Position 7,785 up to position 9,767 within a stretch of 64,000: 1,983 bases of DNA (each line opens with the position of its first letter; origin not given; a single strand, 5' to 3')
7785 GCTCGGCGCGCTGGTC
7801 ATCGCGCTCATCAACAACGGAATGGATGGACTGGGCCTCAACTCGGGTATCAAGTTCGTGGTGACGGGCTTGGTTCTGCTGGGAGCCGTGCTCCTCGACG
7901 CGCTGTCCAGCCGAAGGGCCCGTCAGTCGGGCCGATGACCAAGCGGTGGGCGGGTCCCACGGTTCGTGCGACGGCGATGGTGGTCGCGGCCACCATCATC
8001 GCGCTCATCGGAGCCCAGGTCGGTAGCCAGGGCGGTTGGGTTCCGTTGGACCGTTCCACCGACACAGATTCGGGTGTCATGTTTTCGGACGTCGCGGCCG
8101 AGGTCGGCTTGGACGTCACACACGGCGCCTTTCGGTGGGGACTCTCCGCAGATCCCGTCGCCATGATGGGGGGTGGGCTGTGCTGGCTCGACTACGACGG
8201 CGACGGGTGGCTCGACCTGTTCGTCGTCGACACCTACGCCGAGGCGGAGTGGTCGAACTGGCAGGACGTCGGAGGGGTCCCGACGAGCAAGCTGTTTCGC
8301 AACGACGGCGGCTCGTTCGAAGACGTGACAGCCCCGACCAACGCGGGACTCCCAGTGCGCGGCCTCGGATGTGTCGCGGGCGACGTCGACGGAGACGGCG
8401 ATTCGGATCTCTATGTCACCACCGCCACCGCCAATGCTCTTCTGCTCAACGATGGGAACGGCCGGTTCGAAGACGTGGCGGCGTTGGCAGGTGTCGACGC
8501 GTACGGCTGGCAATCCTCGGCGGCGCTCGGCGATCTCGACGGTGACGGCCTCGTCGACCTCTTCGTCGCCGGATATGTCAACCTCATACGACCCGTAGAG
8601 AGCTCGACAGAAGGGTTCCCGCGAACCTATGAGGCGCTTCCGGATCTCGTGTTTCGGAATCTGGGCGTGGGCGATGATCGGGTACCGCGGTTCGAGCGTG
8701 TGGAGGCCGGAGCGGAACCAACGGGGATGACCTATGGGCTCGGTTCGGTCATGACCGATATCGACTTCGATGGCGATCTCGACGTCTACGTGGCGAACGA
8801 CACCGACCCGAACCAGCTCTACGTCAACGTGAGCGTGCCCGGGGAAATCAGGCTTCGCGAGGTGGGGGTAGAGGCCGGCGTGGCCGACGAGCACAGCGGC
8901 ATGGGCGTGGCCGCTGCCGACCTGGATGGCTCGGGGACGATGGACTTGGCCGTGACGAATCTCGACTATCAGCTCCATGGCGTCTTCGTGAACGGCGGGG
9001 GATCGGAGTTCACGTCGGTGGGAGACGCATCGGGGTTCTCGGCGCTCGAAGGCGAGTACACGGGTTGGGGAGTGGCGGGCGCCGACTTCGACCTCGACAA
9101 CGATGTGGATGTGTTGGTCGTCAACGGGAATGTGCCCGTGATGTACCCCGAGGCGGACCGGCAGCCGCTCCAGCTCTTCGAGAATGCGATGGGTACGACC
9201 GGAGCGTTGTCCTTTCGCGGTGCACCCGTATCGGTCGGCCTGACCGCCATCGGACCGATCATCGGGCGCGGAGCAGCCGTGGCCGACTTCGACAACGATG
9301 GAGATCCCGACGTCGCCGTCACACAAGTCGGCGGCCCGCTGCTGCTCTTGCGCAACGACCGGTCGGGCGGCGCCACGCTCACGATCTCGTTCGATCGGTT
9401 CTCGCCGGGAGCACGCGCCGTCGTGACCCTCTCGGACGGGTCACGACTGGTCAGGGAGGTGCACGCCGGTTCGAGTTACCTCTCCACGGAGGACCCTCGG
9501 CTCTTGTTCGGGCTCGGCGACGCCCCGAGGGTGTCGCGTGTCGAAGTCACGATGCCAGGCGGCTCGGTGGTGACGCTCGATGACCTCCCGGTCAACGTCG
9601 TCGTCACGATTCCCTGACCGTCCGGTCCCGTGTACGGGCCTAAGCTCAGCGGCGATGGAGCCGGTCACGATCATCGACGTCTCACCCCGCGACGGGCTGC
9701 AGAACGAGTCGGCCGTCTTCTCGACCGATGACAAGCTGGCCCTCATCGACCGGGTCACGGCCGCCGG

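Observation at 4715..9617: XylFGH-like sugar ABC operon ends in a translationally coupled CRTAC1/FG-GAP/ASPIC protein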

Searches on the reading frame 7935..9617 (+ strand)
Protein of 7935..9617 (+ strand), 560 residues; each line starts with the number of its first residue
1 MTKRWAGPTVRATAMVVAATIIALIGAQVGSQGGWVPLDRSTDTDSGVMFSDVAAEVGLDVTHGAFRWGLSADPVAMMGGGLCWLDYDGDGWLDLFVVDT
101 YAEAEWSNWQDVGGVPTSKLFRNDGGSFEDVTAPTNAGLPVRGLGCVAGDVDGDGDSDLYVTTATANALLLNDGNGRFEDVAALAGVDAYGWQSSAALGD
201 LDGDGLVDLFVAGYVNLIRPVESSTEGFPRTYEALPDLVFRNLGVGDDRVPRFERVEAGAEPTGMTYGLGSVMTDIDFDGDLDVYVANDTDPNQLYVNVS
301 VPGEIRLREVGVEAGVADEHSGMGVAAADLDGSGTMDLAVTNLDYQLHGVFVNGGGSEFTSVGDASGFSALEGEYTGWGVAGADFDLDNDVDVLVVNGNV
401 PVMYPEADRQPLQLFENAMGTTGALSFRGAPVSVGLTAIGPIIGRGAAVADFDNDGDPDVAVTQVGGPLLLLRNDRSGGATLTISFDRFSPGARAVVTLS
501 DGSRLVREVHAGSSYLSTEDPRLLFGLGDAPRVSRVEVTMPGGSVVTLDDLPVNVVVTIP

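Call 4: search_protein_families(library=pfam, proteins=[window:7935-9617:+], max_evalue=0.01)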
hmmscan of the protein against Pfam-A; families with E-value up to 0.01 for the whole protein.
window:7935-9617:+ (560 aa): 3 families
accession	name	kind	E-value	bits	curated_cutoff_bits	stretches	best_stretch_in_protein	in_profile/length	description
PF13517.12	FG-GAP_3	-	2.2e-34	118.3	26.9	4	150-211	1-61/61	FG-GAP-like repeat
PF07593.17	UnbV_ASPIC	-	1.7e-15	57.1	23.4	1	492-556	3-66/68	ASPIC and UnbV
PF01839.29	FG-GAP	-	5.2e-13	49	22.1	1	444-463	2-21/37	FG-GAP repeat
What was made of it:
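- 7935..9617 (+): Membrane-tethered extracytoplasmic CRTAC1-type protein. It has an N-terminal hydrophobic helix, a propeller of seven FG-GAP-like repeats with Ca-type loops, and a C-terminal UnbV_ASPIC beta-sandwich. Its ATG overlaps the permease stop (ATGA). Pfam FG-GAP_3 (118 bits, four stretches), FG-GAP, UnbV_ASPIC 57 bits (call 4).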

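Call 6: search_protein_families(library=ncbifam, proteins=[window:7935-9617:+], max_evalue=0.001)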
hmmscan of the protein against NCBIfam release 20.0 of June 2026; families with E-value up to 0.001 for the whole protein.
window:7935-9617:+ (560 aa): 0 families

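Call 11: find_homologous_proteins(query=window:7935-9617:+, max_evalue=1e-10)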
Query window:7935-9617:+ (560 aa): 7518 proteins with E <= 1e-10 among 8000 candidates; the best 120 are listed.
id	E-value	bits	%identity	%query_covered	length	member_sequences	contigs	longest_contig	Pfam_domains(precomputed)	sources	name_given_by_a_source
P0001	0.0e+0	1099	88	100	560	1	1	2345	PF01839.30,PF13517.13,PF07593.19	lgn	-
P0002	6.7e-235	799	66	98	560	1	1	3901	PF01839.30,PF13517.13,PF07593.19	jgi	jgi:hypothetical protein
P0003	3.0e-224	764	67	92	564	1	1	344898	PF01839.30,PF13517.13,PF07593.19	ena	-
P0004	2.0e-221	755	62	97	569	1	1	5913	PF01839.30,PF13517.13,PF07593.19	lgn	-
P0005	1.2e-162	561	52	91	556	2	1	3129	PF01839.30,PF13517.13,PF07593.19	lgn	-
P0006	2.5e-159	550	51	99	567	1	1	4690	PF01839.30,PF13517.13,PF07593.19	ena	-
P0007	2.0e-158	547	50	94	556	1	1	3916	PF01839.30,PF13517.13,PF07593.19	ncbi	-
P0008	5.0e-157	542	52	92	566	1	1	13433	PF01839.30,PF13517.13,PF07593.19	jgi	jgi:hypothetical protein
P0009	6.3e-157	542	51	99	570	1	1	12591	PF01839.30,PF13517.13,PF07593.19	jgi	jgi:hypothetical protein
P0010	5.4e-153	529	52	98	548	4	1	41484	PF01839.30,PF13517.13,PF07593.19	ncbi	-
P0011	1.5e-152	527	52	92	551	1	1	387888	PF01839.30,PF13517.13,PF07593.19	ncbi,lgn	-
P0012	7.3e-152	525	52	91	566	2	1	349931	PF01839.30,PF13517.13,PF07593.19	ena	-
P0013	7.5e-152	525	52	91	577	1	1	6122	PF01839.30,PF13517.13,PF07593.19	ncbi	-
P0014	6.1e-151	522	51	93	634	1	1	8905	PF01839.30,PF13517.13,PF07593.19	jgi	jgi:hypothetical protein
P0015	7.7e-151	522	51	91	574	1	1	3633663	PF01839.30,PF13517.13,PF07593.19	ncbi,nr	ncbi:MAG: CRTAC1 family protein [Acidimicrobiales bacterium]|nr:CRTAC1 family protein [Acidimicrobia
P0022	4.7e-150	519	52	91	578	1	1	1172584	PF01839.30,PF13517.13,PF07593.19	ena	-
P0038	3.9e-148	513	48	97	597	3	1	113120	PF01839.30,PF13517.13,PF07593.19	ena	-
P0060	3.0e-146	506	51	91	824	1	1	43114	PF01839.30,PF13517.13,PF02653.22,PF07593.19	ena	-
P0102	1.0e-143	498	53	89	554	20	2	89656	PF01839.30,PF13517.13,PF07593.19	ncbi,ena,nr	ncbi:MAG: CRTAC1 family protein [Acidobacteria bacterium]|nr:CRTAC1 family protein [Acidobacteriota 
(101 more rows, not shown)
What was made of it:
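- On CRTAC1 / ASPIC-UnbV family: NCBI nevertheless names homologues 'CRTAC1 family protein' (call 11).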

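Call 12: find_encoding_contigs(protein=P0060, flank=10000, max_places=3)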
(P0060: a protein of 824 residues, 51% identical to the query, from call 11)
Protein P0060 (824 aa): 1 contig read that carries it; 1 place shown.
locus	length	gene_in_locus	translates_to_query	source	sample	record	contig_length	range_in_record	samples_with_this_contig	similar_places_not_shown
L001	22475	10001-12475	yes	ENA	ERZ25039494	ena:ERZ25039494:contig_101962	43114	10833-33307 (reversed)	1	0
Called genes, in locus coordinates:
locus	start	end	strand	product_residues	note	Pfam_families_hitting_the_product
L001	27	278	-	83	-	-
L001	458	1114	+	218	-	-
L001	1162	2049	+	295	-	PF01131:Topoisom_bac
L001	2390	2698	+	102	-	PF13368:Toprim_C_rpt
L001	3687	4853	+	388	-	PF02223:Thymidylate_kin, PF13521:AAA_28 (weak)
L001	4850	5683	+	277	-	PF00069:Pkinase, PF07714:PK_Tyr_Ser-Thr, PF01636:APH (faint)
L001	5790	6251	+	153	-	-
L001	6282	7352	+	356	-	PF01078:Mg_chelatase (weak), PF13177:DNA_pol3_delta2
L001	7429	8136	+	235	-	PF13407:Peripla_BP_4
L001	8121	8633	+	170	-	PF13407:Peripla_BP_4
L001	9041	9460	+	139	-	PF00005:ABC_tran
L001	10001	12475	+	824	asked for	PF02653:BPD_transp_2, PF01839:FG-GAP (faint), PF13517:FG-GAP_3, PF07593:UnbV_ASPIC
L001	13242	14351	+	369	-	PF22778:VCPO_2nd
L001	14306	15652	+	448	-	-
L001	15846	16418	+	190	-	-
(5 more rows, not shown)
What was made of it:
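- Tried and rejected: P0060, an 824-aa 'permease-CRTAC1 fusion' (calls 11, 12), looked like Rosetta-stone evidence.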

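Call 13: find_encoding_contigs(protein=P0015, flank=10000, max_places=3)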
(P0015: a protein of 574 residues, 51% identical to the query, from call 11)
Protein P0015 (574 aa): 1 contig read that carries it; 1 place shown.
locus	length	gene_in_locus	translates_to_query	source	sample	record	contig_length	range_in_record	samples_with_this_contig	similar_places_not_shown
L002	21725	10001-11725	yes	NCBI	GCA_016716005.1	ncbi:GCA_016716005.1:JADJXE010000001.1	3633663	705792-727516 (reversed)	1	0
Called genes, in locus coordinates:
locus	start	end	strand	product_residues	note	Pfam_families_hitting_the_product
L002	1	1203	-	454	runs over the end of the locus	PF01734:Patatin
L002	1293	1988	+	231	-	PF03006:HlyIII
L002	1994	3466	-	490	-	PF03007:WS_DGAT_cat, PF06974:WS_DGAT_C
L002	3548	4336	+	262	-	PF00378:ECH_1, PF16113:ECH_2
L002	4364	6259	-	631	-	PF21167:DUF6851, PF22778:VCPO_2nd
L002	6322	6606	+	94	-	-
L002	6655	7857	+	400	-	PF13407:Peripla_BP_4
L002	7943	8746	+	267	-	PF00005:ABC_tran, PF02463:SMC_N (faint), PF09818:ABC_ATPase (faint), PF13304:AAA_21 (faint)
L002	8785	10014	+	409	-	PF02653:BPD_transp_2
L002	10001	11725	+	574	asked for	PF01839:FG-GAP (faint), PF13517:FG-GAP_3, PF07593:UnbV_ASPIC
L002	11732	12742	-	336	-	PF01408:GFO_IDH_MocA, PF02894:GFO_IDH_MocA_C, PF22725:GFO_IDH_MocA_C3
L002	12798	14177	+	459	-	PF04011:LemA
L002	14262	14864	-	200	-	PF01161:PBP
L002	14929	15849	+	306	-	-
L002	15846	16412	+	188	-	PF06271:RDD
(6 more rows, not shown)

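Call 14: find_encoding_contigs(protein=P0003, flank=10000, max_places=3)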
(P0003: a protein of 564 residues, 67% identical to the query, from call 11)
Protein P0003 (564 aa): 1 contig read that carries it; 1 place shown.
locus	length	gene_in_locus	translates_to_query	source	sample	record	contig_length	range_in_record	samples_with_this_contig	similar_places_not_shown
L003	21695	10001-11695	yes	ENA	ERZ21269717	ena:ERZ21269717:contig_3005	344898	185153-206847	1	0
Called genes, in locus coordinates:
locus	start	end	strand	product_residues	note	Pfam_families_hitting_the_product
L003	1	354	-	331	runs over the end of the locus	PF00248:Aldo_ket_red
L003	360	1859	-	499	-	PF00370:FGGY_N, PF02782:FGGY_C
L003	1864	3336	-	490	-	PF01261:AP_endonuc_2, PF27526:XylA2_C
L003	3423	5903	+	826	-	PF00005:ABC_tran, PF13304:AAA_21 (faint), PF01590:GAF, PF13185:GAF_2, PF00512:HisKA, PF02518:HATPase_c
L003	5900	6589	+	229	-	PF00072:Response_reg, PF00486:Trans_reg_C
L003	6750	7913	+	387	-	PF13407:Peripla_BP_4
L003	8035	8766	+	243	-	PF02463:SMC_N (weak), PF00005:ABC_tran, PF13304:AAA_21 (faint)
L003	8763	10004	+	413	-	PF02653:BPD_transp_2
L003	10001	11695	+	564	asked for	PF01839:FG-GAP (faint), PF13517:FG-GAP_3, PF07593:UnbV_ASPIC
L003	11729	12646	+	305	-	PF17773:UPF0176_N, PF00581:Rhodanese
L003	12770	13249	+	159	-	PF12089:DUF3566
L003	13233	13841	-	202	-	-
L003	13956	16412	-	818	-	PF00521:DNA_topoisoIV, PF03989:DNA_gyraseA_C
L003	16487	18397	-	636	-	PF02518:HATPase_c, PF00204:DNA_gyraseB, PF01751:Toprim, PF00986:DNA_gyraseB_C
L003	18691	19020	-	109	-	PF05258:DciA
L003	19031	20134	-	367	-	PF02463:SMC_N, PF13175:AAA_15 (faint), PF13476:AAA_23, PF13304:AAA_21 (weak)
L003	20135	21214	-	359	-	PF00712:DNA_pol3_beta, PF02767:DNA_pol3_beta_2, PF02768:DNA_pol3_beta_3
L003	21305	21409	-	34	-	-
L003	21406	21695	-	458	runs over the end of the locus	PF11638:DnaA_N (weak), PF00308:Bac_DnaA, PF01695:IstB_IS21 (weak), PF08299:Bac_DnaA_C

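Call 16: search_solved_structures(query=window:7935-9617:+, max_evalue=0.01, show_alignments=1)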
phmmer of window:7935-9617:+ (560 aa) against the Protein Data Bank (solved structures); distinct sequences matched with E-value up to 0.01: 4.
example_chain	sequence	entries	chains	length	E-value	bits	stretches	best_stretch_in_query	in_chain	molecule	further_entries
9etn_A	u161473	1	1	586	3.6e-20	75.2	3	444-547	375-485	Cartilage acidic protein 1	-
5kis_A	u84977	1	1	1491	0.0026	19.6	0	118-213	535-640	YenB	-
9c4k_P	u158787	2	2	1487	0.0026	19.6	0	118-213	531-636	Toxin subunit YenB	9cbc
4igl_A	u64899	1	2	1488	0.0026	19.6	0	118-213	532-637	YenB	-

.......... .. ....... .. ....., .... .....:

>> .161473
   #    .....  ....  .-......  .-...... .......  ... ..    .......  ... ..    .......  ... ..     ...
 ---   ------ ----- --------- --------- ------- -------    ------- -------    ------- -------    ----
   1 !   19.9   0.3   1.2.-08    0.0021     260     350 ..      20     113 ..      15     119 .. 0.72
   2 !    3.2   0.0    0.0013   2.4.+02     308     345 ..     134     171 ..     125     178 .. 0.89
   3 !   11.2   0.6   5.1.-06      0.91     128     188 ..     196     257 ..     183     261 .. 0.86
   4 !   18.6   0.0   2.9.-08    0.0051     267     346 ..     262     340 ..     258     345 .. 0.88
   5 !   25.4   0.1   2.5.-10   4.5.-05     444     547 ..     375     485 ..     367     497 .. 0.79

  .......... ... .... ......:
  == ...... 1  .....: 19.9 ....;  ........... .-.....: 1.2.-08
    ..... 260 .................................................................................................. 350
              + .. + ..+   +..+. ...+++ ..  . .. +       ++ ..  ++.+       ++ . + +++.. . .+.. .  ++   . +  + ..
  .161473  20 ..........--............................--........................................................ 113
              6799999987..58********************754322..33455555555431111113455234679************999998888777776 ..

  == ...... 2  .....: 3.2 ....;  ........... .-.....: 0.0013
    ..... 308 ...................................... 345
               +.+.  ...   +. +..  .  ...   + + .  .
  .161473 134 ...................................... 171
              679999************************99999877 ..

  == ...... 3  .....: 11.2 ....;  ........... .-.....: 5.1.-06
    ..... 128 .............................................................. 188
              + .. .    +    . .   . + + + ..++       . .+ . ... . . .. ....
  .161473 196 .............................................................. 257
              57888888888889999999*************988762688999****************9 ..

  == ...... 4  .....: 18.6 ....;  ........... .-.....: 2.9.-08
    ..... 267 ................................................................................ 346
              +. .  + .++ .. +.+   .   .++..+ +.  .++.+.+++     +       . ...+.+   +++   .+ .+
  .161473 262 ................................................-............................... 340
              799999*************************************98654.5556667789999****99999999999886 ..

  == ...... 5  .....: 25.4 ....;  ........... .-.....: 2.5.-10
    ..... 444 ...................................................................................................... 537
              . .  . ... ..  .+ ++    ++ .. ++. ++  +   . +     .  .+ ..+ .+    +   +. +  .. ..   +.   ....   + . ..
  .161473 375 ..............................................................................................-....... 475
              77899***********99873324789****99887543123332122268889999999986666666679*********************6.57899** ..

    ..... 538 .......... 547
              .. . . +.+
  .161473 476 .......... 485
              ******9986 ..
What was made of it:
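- On Polysaccharide lyase family 11 (YesW-type propeller lyases): No sequence match in the PDB search (call 16).
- Closest known: Vertebrate cartilage acidic protein 1. Same: Direct sequence match E 3.6e-20 (call 16).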

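Call 19: find_related_loci(query=A1, collection=genome_contigs, flank=10000)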
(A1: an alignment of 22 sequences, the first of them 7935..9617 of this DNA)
Query A1 (560 aa) in genome_contigs; peptide patterns used: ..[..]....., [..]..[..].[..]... (x = any residue, [..] = any of these).
600 stretches matched a pattern (row limit reached: there are more); 528 encode a relative of the query (tblastn E <= 1e-3); the best 80 are kept; 80 distinct loci.
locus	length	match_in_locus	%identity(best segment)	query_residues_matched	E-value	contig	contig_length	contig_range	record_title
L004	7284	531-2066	51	48-560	6e-146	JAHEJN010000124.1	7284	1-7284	MAG: Acidimicrobiales bacterium isolate Ww551 NODE_37378_length_7284_cov_16.829820, whole genome shotgun sequence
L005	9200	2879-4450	47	50-559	1e-140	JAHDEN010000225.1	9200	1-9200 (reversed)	MAG: Chloroflexota bacterium isolate MAG-182 RZ_21120, whole genome shotgun sequence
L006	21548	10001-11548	49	50-560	3e-136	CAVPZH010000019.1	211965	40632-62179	MAG: uncultured Actinomycetes bacterium isolate MFD04944.bin.2.208 genome assembly, contig: contig_39223, whole genome s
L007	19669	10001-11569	48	50-560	1e-134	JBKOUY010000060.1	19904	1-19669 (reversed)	MAG: Actinomycetota bacterium isolate GM_HAYS_MAG_00007 GM_HAYS_000000088817, whole genome shotgun sequence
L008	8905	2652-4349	45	3-559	5e-126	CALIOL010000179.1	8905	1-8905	MAG: uncultured Ilumatobacter sp. isolate R2_Bin_METABAT__106_sub_1 genome assembly, contig: c_000000031130, whole genom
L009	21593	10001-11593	47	47-559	5e-125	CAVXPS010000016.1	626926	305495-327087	MAG: uncultured Actinomycetes bacterium isolate MFD05454.bin.1.254 genome assembly, contig: contig_7195, whole genome sh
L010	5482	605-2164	49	48-559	3e-124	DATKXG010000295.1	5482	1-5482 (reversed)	MAG TPA_asm: Ilumatobacteraceae bacterium isolate SMAG_U14185 k141_5040902, whole genome shotgun sequence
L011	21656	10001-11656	45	1-559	8e-123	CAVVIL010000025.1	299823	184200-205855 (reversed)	MAG: uncultured Actinomycetes bacterium isolate MFD02840.bin.1.372 genome assembly, contig: contig_87158, whole genome s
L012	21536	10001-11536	46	42-557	2e-115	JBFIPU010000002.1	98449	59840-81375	MAG: Acidimicrobiia bacterium isolate Mix_sand12.2021.10.Z.63 k141_722853_length_98449_cov_26.0351, whole genome shotgun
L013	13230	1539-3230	41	1-554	3e-112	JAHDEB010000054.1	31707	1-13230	MAG: Chloroflexota bacterium isolate MAG-171 RZ_3935, whole genome shotgun sequence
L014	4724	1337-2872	43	42-551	2e-108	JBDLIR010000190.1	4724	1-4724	MAG: Actinomycetota bacterium isolate MAG044 MAG044_190, whole genome shotgun sequence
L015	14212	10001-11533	45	50-559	3e-102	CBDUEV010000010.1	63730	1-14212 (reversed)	MAG TPA_asm: uncultured Acidimicrobiia bacterium isolate SRR22808131_binner123_Refined_46 genome assembly, contig: ERZ25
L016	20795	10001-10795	58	1-270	9e-82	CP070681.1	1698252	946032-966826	MAG: Acidimicrobiia bacterium isolate bin686 chromosome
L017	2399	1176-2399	46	49-475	9e-82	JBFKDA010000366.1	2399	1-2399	MAG: Acidimicrobiia bacterium isolate Mix_sand20.2022.06.G.37 k141_2717273_length_2399_cov_15.0000, whole genome shotgun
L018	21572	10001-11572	38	47-559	5e-78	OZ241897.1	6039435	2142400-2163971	MAG: Acidobacteriota bacterium isolate 7b4b86e9-9a4d-44db-aaa0-056d26db6e00 genome assembly, chromosome: 1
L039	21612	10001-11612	45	36-559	9e-114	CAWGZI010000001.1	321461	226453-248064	MAG: uncultured Gaiellaceae bacterium isolate MFD09206.bin.2.203 genome assembly, contig: contig_13268, whole genome sho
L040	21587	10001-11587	35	36-554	1e-63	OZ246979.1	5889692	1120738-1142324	MAG: Candidatus Poribacteria bacterium isolate b1f05427-043e-45ba-8b49-4d0e3d1ba290 genome assembly, chromosome: 1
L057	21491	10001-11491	33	66-559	6e-60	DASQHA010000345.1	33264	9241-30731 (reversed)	MAG TPA_asm: Terriglobales bacterium isolate SMAG_U11821 k141_379218, whole genome shotgun sequence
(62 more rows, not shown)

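Call 24: find_encoding_contigs(protein=P0102, flank=8000, max_places=2)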
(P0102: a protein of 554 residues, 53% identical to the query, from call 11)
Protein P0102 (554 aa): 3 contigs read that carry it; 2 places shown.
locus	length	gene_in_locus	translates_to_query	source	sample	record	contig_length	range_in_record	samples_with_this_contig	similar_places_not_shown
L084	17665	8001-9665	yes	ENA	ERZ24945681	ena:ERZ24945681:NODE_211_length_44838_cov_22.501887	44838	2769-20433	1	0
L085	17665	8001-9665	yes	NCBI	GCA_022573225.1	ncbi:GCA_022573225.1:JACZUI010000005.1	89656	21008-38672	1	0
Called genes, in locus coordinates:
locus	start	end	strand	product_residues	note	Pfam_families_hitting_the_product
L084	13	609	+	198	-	PF11303:DUF3105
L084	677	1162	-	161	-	PF03551:PadR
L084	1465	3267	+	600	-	PF00664:ABC_membrane, PF02463:SMC_N (faint), PF00005:ABC_tran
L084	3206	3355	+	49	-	-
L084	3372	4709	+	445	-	PF01261:AP_endonuc_2 (faint), PF27526:XylA2_C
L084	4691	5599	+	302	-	-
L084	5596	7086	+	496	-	PF00370:FGGY_N, PF02782:FGGY_C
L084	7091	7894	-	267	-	PF00106:adh_short, PF08659:KR, PF13460:NAD_binding_10 (weak), PF13561:adh_short_C2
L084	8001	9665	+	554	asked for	PF01839:FG-GAP (faint), PF13517:FG-GAP_3, PF07593:UnbV_ASPIC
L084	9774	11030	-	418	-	PF02653:BPD_transp_2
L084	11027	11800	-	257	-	PF00005:ABC_tran, PF13304:AAA_21 (faint)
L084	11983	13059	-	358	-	PF00532:Peripla_BP_1 (weak), PF13407:Peripla_BP_4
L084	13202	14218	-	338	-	PF01408:GFO_IDH_MocA, PF02894:GFO_IDH_MocA_C, PF22725:GFO_IDH_MocA_C3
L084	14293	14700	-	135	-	PF03928:HbpS-like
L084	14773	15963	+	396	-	PF01408:GFO_IDH_MocA, PF02894:GFO_IDH_MocA_C, PF22725:GFO_IDH_MocA_C3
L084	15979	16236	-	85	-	-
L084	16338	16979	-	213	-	PF07385:Lyx_isomer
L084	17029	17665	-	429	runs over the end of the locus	PF00370:FGGY_N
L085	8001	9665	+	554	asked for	PF01839:FG-GAP (faint), PF13517:FG-GAP_3, PF07593:UnbV_ASPIC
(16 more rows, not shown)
